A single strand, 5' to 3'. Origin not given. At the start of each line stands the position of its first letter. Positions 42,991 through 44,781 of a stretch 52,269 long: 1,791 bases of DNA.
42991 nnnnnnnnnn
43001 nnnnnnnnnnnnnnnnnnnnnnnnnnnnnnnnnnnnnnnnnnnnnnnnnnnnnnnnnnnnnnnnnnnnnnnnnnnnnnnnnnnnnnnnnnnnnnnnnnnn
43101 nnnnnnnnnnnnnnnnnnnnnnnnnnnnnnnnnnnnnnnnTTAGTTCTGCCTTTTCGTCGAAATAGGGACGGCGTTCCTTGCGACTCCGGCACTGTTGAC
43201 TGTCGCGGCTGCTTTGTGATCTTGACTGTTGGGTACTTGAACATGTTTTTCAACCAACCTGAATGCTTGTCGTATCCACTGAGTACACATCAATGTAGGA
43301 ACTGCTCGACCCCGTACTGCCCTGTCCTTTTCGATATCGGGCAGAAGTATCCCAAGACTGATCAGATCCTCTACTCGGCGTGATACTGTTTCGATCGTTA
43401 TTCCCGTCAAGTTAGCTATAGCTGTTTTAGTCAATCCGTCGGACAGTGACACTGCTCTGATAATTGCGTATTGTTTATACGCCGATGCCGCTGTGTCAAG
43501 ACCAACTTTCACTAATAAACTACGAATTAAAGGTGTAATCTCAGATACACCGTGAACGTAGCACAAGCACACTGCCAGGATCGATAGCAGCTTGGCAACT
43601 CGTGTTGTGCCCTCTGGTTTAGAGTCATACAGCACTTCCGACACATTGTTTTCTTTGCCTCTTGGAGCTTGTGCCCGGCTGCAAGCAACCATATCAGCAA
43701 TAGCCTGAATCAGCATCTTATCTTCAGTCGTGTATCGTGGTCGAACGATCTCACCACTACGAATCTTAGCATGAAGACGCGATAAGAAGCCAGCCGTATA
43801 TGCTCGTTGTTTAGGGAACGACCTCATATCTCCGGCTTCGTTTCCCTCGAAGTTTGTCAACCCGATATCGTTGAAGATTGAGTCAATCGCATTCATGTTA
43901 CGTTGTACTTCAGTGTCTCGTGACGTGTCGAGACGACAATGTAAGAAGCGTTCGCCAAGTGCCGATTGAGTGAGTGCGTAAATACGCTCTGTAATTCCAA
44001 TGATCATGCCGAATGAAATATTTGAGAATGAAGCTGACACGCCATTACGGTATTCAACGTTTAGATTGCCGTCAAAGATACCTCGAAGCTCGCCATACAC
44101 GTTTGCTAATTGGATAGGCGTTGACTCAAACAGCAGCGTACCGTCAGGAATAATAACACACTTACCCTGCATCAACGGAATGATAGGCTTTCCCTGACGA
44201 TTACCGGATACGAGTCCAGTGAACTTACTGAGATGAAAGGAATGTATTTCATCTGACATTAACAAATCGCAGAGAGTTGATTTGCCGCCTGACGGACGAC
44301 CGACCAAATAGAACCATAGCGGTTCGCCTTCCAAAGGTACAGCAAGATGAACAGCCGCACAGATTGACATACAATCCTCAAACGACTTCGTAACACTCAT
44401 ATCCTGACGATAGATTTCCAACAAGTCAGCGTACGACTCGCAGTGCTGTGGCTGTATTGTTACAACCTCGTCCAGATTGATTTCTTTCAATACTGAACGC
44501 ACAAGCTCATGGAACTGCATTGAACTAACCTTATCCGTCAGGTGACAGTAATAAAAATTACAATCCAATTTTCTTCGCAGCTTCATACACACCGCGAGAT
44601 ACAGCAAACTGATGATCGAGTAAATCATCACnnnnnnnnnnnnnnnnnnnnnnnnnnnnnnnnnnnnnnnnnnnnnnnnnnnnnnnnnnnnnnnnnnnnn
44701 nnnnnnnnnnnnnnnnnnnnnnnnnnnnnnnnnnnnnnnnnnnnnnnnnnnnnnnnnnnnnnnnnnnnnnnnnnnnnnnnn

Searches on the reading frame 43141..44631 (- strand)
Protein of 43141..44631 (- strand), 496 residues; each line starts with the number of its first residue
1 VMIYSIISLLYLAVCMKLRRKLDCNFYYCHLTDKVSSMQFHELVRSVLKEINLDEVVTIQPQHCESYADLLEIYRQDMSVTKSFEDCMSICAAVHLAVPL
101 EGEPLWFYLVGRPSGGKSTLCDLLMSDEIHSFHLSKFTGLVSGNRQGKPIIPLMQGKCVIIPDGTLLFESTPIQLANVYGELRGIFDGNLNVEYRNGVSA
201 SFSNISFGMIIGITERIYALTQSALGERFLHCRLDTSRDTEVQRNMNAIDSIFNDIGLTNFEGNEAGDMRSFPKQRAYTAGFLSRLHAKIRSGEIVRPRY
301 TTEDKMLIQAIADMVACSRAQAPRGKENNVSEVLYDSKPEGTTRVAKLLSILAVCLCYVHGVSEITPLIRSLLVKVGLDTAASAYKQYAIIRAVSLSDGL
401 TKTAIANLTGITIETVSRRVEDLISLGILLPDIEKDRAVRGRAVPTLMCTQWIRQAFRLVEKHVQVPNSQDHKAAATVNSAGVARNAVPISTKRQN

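Call 5: search_protein_families(library=pfam, proteins=[window:43141-44631:-], max_evalue=1)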
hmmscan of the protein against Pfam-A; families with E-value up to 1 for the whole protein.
window:43141-44631:- (496 aa): 7 families
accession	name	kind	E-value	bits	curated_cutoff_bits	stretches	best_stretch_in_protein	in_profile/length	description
PF00325.26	Crp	-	5.7e-05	23.2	21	1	400-423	3-26/32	Bacterial regulatory proteins, crp family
PF13412.12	HTH_24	-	8.7e-05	22.5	21.9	1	387-428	5-46/48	Winged helix-turn-helix DNA-binding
PF13545.12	HTH_Crp_2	-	0.0002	21.7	27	1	399-429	22-52/70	Crp-like helix-turn-helix domain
PF12802.13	MarR_2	-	0.0023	18.5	27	1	387-429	7-50/61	MarR family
PF00958.27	GMP_synt_C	-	0.057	13.9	27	1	375-420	24-68/92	GMP synthase C terminal domain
PF13542.12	HTH_Tnp_ISL3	-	0.063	13.2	27.4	1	397-423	25-50/51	Helix-turn-helix domain of transposase family ISL3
PF09339.16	HTH_IclR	-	0.22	11.7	22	1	389-429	7-48/52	IclR helix-turn-helix domain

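Call 6: search_protein_families(library=phrogs, proteins=[window:43141-44631:-], max_evalue=1)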
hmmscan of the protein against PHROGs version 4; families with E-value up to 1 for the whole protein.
window:43141-44631:- (496 aa): 10 families
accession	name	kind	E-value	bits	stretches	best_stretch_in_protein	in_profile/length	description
phrog_1123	-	unknown function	0.0013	19.5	1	386-446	32-93/112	-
phrog_142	-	moron, auxiliary metabolic gene and host takeover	0.012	16.7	1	387-434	14-61/116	Ren-like exclusion protein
phrog_3855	-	DNA, RNA and nucleotide metabolism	0.02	16.3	1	397-429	77-109/115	HTH DNA binding protein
phrog_6223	-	transcription regulation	0.025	15.6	1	389-418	9-36/73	transcriptional repressor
phrog_8446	-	DNA, RNA and nucleotide metabolism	0.025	15.2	0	287-321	11-44/211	HNH endonuclease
phrog_1558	-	unknown function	0.053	14.4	0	383-429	119-167/178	-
phrog_11214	-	unknown function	0.06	14.3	1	386-432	52-98/123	-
phrog_678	-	DNA, RNA and nucleotide metabolism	0.13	12.8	1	398-439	84-125/346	replication initiation O-like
phrog_3282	-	transcription regulation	0.14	13.1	1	394-423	57-86/158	sigma factor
phrog_5978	-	unknown function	0.34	10.9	1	384-438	296-350/364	-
